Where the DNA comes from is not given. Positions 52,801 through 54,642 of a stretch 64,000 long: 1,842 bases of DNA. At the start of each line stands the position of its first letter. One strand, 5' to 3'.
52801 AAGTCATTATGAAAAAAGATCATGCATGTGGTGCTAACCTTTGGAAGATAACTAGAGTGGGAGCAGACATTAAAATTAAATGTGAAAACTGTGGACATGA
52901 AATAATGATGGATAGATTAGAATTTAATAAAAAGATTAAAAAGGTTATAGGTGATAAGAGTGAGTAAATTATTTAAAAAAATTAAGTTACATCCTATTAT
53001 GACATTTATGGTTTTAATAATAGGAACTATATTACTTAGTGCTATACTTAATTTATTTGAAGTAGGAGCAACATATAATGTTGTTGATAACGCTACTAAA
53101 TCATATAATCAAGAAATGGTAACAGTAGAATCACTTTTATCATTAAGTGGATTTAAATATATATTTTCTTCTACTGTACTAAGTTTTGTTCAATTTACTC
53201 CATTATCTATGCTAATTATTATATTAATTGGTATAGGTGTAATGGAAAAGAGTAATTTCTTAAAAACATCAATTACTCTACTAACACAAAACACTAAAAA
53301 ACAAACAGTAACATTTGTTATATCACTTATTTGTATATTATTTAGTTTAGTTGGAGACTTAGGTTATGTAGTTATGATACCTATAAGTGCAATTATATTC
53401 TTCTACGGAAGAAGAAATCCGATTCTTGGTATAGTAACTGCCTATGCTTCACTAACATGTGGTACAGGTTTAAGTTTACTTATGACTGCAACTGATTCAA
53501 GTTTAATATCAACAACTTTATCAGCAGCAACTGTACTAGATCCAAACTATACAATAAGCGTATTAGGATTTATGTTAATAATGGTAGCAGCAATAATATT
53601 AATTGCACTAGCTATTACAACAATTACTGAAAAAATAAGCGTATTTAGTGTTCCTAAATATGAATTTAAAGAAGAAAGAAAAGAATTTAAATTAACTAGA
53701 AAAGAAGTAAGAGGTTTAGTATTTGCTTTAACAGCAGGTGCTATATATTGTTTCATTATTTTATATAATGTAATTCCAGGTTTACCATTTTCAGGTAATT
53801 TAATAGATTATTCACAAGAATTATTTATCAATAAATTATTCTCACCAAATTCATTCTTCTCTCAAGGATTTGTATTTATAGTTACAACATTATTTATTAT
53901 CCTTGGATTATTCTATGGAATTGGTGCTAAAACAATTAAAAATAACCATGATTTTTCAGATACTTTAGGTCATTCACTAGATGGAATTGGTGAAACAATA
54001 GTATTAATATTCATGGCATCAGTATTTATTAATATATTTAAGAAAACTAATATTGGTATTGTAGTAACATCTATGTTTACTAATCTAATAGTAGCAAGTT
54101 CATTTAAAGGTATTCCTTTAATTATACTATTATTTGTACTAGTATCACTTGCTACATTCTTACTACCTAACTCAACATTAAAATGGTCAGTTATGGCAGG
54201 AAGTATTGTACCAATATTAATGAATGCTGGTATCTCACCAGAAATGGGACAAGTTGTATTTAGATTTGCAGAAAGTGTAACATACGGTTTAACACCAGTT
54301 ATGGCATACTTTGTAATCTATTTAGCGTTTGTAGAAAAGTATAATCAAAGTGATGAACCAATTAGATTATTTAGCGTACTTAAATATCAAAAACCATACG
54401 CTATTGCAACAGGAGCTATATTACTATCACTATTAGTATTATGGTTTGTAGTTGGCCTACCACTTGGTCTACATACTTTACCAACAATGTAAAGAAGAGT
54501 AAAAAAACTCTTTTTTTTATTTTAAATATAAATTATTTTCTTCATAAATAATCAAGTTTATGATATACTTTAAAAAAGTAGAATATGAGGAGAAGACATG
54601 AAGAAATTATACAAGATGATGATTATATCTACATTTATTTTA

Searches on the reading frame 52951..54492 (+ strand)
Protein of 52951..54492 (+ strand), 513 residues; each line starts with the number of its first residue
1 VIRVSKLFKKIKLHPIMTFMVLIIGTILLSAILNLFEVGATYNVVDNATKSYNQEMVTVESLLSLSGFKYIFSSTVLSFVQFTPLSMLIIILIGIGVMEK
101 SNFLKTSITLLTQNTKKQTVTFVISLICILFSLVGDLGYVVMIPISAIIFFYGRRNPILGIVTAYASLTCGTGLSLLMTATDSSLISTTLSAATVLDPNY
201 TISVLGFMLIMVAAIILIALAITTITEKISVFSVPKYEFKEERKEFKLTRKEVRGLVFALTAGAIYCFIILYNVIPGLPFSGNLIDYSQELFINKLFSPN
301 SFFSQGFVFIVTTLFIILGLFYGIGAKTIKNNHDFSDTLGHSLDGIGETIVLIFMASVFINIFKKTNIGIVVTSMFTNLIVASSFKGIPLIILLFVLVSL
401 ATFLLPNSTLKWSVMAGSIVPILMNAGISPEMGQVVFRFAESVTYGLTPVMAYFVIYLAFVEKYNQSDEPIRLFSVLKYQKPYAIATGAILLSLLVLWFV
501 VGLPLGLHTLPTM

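Call 76: search_protein_families(library=pfam, proteins=[window:52951-54492:+], max_evalue=0.01)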
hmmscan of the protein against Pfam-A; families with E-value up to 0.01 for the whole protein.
window:52951-54492:+ (513 aa): 1 family
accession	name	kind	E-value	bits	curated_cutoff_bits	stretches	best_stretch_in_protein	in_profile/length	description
PF03806.19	ABG_transport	-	6.3e-88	295.6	27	1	14-509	15-498/502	AbgT putative transporter family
